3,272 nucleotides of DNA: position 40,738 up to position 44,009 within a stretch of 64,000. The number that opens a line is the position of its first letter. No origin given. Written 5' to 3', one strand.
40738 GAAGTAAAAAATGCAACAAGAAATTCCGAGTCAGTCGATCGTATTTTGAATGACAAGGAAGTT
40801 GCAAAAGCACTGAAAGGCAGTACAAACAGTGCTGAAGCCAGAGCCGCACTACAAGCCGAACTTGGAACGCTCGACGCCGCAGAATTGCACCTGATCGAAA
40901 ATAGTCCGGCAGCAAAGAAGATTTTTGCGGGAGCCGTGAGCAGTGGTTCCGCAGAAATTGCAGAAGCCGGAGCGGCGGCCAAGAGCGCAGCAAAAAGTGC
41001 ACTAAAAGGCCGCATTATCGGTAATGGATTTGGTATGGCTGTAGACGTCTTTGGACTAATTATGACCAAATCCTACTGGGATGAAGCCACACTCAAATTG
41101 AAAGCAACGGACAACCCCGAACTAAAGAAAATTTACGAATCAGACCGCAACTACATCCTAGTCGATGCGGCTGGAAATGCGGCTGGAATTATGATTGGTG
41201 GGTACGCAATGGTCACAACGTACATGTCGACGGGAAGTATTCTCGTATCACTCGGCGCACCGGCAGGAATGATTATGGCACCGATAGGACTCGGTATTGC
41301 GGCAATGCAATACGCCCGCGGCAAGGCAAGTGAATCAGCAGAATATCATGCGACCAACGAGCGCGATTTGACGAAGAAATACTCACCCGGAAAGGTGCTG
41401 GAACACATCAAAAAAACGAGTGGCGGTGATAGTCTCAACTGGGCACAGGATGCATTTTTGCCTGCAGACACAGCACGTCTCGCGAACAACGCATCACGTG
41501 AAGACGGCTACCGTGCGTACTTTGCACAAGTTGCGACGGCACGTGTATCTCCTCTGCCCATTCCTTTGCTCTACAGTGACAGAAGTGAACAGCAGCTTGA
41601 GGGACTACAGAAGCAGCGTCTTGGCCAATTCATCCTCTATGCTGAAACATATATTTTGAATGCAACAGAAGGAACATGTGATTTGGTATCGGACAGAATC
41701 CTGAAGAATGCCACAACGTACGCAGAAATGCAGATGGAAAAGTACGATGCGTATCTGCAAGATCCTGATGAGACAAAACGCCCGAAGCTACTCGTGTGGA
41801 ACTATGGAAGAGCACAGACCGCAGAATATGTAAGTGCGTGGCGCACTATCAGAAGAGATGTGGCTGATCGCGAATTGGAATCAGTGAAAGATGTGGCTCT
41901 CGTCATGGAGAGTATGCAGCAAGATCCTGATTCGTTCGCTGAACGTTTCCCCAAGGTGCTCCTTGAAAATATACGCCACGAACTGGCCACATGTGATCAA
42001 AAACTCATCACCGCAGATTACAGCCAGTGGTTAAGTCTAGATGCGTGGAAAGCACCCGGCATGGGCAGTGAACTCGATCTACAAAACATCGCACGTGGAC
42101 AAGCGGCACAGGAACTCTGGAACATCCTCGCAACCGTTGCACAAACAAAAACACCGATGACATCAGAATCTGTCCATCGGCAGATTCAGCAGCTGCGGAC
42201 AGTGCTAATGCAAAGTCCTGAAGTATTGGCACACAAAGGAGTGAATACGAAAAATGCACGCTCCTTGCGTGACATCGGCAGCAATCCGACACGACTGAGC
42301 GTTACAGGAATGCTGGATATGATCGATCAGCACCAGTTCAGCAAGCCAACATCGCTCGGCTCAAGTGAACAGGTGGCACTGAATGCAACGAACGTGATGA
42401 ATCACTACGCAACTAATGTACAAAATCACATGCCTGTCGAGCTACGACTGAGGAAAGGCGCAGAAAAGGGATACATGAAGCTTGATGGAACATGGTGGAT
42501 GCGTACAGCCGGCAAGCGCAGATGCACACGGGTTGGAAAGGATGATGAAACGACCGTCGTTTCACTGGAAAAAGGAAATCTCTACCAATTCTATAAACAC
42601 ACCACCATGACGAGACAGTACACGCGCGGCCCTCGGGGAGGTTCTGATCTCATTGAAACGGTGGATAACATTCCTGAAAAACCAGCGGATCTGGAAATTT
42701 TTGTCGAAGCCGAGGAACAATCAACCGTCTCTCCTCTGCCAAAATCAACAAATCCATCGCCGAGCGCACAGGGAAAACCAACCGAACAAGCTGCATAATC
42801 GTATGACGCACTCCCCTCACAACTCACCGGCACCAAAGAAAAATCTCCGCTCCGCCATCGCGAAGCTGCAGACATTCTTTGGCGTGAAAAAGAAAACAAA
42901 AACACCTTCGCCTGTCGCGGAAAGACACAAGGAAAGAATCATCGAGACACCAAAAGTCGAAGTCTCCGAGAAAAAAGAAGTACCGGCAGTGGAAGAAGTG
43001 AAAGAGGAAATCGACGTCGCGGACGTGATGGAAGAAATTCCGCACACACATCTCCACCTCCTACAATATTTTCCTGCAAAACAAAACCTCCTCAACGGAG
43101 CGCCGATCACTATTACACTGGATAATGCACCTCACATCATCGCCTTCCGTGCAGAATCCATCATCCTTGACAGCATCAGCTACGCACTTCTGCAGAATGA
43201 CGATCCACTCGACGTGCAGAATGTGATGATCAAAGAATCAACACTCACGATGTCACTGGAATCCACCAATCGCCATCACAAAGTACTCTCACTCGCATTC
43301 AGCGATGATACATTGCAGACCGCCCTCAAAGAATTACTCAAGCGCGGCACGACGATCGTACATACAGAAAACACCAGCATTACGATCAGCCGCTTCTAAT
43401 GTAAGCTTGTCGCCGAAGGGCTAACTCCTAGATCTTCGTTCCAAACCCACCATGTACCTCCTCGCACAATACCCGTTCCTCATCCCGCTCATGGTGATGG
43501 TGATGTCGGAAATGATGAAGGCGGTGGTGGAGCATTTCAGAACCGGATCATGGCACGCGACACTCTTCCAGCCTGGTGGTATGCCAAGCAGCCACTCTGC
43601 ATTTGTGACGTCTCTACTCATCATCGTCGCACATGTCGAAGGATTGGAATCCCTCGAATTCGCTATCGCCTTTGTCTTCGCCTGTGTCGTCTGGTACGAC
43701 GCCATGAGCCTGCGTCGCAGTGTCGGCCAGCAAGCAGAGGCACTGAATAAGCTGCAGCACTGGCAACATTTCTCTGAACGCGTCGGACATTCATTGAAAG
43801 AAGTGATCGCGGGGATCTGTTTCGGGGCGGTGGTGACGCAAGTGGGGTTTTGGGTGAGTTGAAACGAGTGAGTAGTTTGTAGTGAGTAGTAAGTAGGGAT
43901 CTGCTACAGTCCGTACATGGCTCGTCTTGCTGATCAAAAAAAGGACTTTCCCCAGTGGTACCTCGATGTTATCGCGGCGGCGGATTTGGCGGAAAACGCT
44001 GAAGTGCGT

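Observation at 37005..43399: Tightly coupled four-gene operon of proteins with no recognisable domains, built around a 1375-aa membrane giant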

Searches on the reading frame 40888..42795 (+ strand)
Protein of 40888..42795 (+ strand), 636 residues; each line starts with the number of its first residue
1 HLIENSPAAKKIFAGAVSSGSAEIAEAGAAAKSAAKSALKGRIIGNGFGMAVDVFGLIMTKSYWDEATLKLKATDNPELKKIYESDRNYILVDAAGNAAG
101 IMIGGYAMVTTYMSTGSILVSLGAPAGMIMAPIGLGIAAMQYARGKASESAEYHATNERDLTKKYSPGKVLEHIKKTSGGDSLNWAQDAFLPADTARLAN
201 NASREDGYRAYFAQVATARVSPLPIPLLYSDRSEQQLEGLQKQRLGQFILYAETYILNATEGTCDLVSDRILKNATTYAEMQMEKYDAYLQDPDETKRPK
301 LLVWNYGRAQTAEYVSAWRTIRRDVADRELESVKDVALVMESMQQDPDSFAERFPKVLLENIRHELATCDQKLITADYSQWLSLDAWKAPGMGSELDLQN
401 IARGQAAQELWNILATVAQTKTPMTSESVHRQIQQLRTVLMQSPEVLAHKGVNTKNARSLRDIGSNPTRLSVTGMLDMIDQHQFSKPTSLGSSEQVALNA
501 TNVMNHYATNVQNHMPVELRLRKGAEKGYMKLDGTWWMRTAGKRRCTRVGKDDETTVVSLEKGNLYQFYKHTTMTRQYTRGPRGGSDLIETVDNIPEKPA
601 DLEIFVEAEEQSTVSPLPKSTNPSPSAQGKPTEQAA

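Call 67: predict_structure(alignment_id=A7)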
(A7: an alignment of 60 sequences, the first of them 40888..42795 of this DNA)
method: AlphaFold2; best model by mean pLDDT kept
length: 636 residues; sequences in the alignment: 60
mean_pLDDT: 83.6   pTM: 0.81
mean pLDDT of the five models: 83.6, 82.9, 82.4, 81.1, 80.3
residues with pLDDT >= 90: 397; 70-90: 105; 50-70: 63; < 50: 71
segments of 3 or more residues with pLDDT < 50: 1-9, 15-24, 41-48, 102-132, 626-629, 633-636
pLDDT, mean of each block of 10 residues (from residue 1): 43 48 49 53 44 75 89 89 82 70 45 34 31 57 79 90 97 89 65 85 95 97 92 95 97 97 96 98 95 90 81 94 97 95 93 96 98 94 71 88 98 97 95 98 96 94 97 97 94 96 95 97 96 97 96 96 97 94 87 93 94 58 51 48
secondary structure, 60 per line:
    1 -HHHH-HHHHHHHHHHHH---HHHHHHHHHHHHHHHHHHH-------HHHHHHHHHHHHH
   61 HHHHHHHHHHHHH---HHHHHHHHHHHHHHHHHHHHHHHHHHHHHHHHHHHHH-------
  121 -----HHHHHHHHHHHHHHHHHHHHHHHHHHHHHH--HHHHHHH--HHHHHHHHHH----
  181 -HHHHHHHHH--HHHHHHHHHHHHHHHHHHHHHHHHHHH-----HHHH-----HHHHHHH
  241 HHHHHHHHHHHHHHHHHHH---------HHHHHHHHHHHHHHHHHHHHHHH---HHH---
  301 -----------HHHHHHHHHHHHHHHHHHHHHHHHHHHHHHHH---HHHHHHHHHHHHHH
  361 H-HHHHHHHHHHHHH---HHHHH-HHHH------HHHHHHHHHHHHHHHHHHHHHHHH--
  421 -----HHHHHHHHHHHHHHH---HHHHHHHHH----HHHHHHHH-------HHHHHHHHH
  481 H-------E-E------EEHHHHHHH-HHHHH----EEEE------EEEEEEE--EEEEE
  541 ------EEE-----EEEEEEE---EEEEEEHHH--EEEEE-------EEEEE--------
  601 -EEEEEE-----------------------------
elements in order: H2-5 H7-18 H22-40 H48-73 H77-113 H126-155 H158-164 H167-176 H182-190 H193-219 H225-228 H234-259 H269-291 H312-343 H347-361 H363-375 H379-383 H385-388 H395-418 H426-440 H444-452 H457-464 H472-481 H500-506 H508-512 E517-520 E527-533 E536-540 E547-549 E555-561 E565-570 E576-580 E588-592 E602-607
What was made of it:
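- The C-module model has pLDDT 83.6 and pTM 0.81 (call 67). The high pTM (0.81) suggests that the hydrophobic helices pack with the alpha domain (call 67).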

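Call 69: fold_search(model_id=the predicted structure, library=pdb)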
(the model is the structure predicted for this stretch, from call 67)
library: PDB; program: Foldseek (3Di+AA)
matches with E <= 10: 146; with E <= 0.001: 0
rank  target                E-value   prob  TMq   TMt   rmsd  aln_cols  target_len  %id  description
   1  5kw2                  2.7e-01  0.11  0.10  0.14  26.8       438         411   12  The extra-helical binding site of GPR40 and the structural basis for allosteric agonism and incretin stimulation (released 2018-05-02)
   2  8ttf_A                5.1e-01  0.09  0.11  0.14  23.7       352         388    7  NorA double mutant - E222QD307N at pH 7.5 (released 2024-05-29)
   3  7t62_A                8.0e-01  0.04  0.09  0.10  28.4       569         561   11  GPC2 HEP CT3 complex (released 2021-12-22)
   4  6yrf_A                8.0e-01  0.04  0.10  0.08  29.4       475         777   11  Vip3Bc1 tetramer (released 2021-03-17)
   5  7vpq_A                1.1e+00  0.08  0.12  0.09  20.6       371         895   13  Structures of a deltacoronavirus spike protein bound to porcine and human receptors indicate the risk of virus adaptat (released 2022-03-16)
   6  7dl9_A                1.2e+00  0.06  0.10  0.13  23.7       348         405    7  Crystal structure of nucleoside transporter NupG (released 2021-04-07)
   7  6r7f_V                1.3e+00  0.33  0.08  0.25  18.6       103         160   11  Structural basis of Cullin-2 RING E3 ligase regulation by the COP9 signalosome (released 2019-08-28)
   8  6nf6_A                1.3e+00  0.06  0.10  0.13  25.3       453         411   11  Structure of chicken Otop3 in nanodiscs (released 2019-06-05)
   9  7np7_D2               1.4e+00  0.11  0.11  0.17  21.9       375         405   11  Structure of an intact ESX-5 inner membrane complex, Composite C1 model (released 2021-06-02)
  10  5vj4_A                1.5e+00  0.08  0.10  0.17  18.5       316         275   10  Crystal structure of a putative surface protein encoded by BTA121 (released 2017-11-29)
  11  8wll                  1.6e+00  0.04  0.09  0.13  20.5       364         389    6  Cryo-EM structure of human VMAT2 Y422C, in the presence of reserpine, determined in an inward-facing conformation (released 2024-06-12)
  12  8tgi_B                1.8e+00  0.04  0.09  0.12  21.5       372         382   10  VMAT1 dimer with dopamine and reserpine (released 2024-03-20)
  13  9nu5_A                1.9e+00  0.05  0.09  0.11  23.2       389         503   12  Structure of MurJ in complex with single gene lysis protein from phage PP7 (released 2026-02-11)
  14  7wsm_A                1.9e+00  0.04  0.10  0.12  23.9       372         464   11  Cryo-EM structure of human glucose transporter GLUT4 bound to cytochalasin B in lipid nanodiscs (released 2022-05-18)
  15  5fl0_B                1.9e+00  0.04  0.11  0.11  17.8       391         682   12  Structure of a hydrolase with an inhibitor (released 2016-08-31)
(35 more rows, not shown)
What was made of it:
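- On Proteins with a solved structure (PDB): Foldseek with the pLDDT 83.6 model: best E 0.27, TM<=0.15 (call 69).
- On Alpha-helical pore-forming toxins and translocators: Call 69: Vip3Bc1 E=0.8, SmhB E=2.3, TM<=0.12.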

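Call 72: fold_search(model_id=the predicted structure, library=viral)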
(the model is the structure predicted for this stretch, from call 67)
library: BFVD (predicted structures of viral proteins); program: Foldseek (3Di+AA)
matches with E <= 10: 149; with E <= 0.001: 0
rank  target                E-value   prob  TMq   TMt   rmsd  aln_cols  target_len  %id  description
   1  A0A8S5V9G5            6.9e-02  0.33  0.14  0.15  31.8       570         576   11  Uncharacterized protein [Siphoviridae sp. ct6rT12]
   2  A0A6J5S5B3            4.5e-01  0.13  0.09  0.16  22.7       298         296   13  Uncharacterized protein [uncultured Caudovirales phage]
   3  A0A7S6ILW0            5.1e-01  0.05  0.09  0.08  45.5       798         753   11  (no name in the UniProt tables at hand)
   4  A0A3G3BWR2            5.8e-01  0.04  0.08  0.06  54.4       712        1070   10  (no name in the UniProt tables at hand)
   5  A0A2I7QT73            7.0e-01  0.09  0.12  0.16  27.1       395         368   11  (no name in the UniProt tables at hand)
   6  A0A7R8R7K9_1          7.6e-01  0.08  0.12  0.10  31.2       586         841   11  Tape measure protein [Klebsiella phage vB_KaS-Veronica]
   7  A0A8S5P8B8            8.0e-01  0.04  0.09  0.10  21.9       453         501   14  Uncharacterized protein [Siphoviridae sp. ct8Hx23]
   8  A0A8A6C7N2            9.5e-01  0.06  0.10  0.13  26.6       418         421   11  (no name in the UniProt tables at hand)
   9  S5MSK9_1              9.5e-01  0.05  0.10  0.06  41.6       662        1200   12  Tail fiber protein [Bacillus phage JL]
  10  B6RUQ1                1.1e+00  0.06  0.08  0.11  22.3       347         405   11  Protein E8^E2C [Caretta caretta papillomavirus 1]
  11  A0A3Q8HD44            1.1e+00  0.02  0.08  0.05  32.9       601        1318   11  (no name in the UniProt tables at hand)
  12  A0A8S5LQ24            1.2e+00  0.04  0.08  0.10  33.8       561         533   10  Minor tail protein [Siphoviridae sp. ctTC45]
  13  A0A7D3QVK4            1.4e+00  0.13  0.08  0.28  17.4       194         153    9  Blue type 1 copper protein [Fadolivirus FV1/VV64]
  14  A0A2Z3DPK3            1.4e+00  0.04  0.09  0.06  36.1       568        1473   11  Uncharacterized protein [Escherichia phage EP335]
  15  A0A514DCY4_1          1.4e+00  0.03  0.09  0.07  28.3       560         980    9  RNA-dependent RNA polymerase [Picornavirales sp.]
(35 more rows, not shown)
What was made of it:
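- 41326..42345 (+): ORF3 aa 886-1225: an all-alpha domain of about 330 aa, modelled with pLDDT mostly above 90 and with no structural neighbour. Calls 67, 69 and 72.
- On Prophage or tape-measure-like protein: BFVD Foldseek best E=0.069 (call 72).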

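Call 74: search_solved_structures(query=A7, max_evalue=1)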
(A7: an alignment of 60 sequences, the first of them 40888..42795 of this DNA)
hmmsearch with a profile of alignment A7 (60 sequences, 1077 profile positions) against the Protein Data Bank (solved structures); distinct sequences matched with E-value up to 1: 13.
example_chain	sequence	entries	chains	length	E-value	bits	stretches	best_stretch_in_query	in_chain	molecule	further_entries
9uvy_A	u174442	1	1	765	0.14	13.8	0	175-420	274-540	Vasopressin V2 receptor,ARK1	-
5cwo_A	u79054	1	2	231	0.15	13.7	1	423-570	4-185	Designed helical repeat protein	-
5j0k_A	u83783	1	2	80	0.21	13.3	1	480-549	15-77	designed protein 2L4HC2_23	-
7bqr_A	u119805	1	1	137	0.28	12.9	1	450-551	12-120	Mussoc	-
6zff_A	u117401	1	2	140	0.35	12.5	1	17-105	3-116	DNA double-strand break repair Rad50 ATPase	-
1l7o_A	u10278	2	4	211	0.51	12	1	186-316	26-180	PHOSPHOSERINE PHOSPHATASE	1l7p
1f5s_A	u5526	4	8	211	0.52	12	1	186-316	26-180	PHOSPHOSERINE PHOSPHATASE (PSP) | Phosphoserine Phosphatase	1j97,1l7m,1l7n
2kc7_A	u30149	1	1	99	0.52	12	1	939-1002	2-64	bfr218_protein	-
3i4f_A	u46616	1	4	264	0.55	11.9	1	186-277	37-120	3-oxoacyl-[acyl-carrier protein] reductase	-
8g9k_A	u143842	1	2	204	0.62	11.7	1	193-380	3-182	THR2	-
2lse_A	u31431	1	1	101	0.69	11.5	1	47-106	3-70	Four Helix Bundle Protein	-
7uhb_K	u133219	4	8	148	0.74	11.5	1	175-254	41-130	Multivalent miniprotein inhibitor AHB2-2GS-SB175 | Pan-variant miniprotein TRI2-2 | TRI2-2 minibinder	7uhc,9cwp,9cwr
4gkv_A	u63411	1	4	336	0.78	11.4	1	141-245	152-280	Alcohol dehydrogenase, propanol-preferring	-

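Call 97: search_dna_similar(query=window:40888-42795:+, collection=phages, mode=protein, max_evalue=0.001)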
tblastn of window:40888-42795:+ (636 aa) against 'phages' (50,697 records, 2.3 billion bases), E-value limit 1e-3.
No match.

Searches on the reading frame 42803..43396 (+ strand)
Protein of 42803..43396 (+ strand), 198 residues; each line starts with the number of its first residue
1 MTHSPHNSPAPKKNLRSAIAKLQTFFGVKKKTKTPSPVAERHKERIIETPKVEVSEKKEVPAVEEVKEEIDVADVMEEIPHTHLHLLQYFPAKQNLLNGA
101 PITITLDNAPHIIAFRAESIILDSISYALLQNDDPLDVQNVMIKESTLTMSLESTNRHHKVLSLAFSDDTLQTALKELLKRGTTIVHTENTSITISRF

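Call 3: search_protein_families(library=pfam, proteins=[window:42803-43396:+], max_evalue=1)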
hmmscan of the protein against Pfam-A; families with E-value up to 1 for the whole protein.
window:42803-43396:+ (198 aa): 1 family
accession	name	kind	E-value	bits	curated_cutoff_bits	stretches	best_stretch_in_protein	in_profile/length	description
PF04988.17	AKAP95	-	0.031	15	26.8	1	28-83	7-61/136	A-kinase anchoring protein 95 (AKAP95)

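Call 4: search_protein_families(library=ncbifam, proteins=[window:42803-43396:+], max_evalue=1)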
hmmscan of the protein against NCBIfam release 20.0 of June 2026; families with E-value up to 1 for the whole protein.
window:42803-43396:+ (198 aa): 0 families

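Call 7: search_protein_families(library=padloc, proteins=[window:42803-43396:+], max_evalue=1)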
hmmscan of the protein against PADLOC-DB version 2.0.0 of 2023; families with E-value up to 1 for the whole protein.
window:42803-43396:+ (198 aa): 0 families

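Call 8: search_protein_families(library=phrogs, proteins=[window:42803-43396:+], max_evalue=1)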
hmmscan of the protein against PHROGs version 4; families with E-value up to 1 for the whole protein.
window:42803-43396:+ (198 aa): 1 family
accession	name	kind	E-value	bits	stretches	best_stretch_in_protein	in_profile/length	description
phrog_25002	-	unknown function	0.21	12.8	1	115-147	39-71/93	-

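Call 114: search_solved_structures(query=A11, max_evalue=1)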
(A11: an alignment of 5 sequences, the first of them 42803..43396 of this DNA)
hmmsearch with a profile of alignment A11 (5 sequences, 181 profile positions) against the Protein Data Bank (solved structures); distinct sequences matched with E-value up to 1: 3.
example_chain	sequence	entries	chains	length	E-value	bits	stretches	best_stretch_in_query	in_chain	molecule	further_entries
1p6r_A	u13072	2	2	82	0.051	16.9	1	112-175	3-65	Penicillinase repressor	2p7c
5j9g_A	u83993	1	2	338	0.063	16.6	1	90-116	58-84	Glyceraldehyde-3-p dehydrogenase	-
7www_A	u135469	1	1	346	0.077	16.3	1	91-116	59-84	Glyceraldehyde-3-phosphate dehydrogenase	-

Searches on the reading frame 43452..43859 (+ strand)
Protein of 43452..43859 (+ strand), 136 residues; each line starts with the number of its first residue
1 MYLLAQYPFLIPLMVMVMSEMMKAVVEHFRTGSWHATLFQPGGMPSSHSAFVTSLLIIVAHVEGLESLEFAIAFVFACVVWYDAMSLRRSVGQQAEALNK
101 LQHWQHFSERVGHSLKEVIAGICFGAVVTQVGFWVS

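Call 119: search_protein_families(library=pfam, proteins=[window:43452-43859:+], max_evalue=0.001)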
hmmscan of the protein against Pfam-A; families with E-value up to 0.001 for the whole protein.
window:43452-43859:+ (136 aa): 1 family
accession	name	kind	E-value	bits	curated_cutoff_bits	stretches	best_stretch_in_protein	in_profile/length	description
PF02681.20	DUF212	-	1.5e-36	125.8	26.5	1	6-128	3-126/126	Divergent PAP2 family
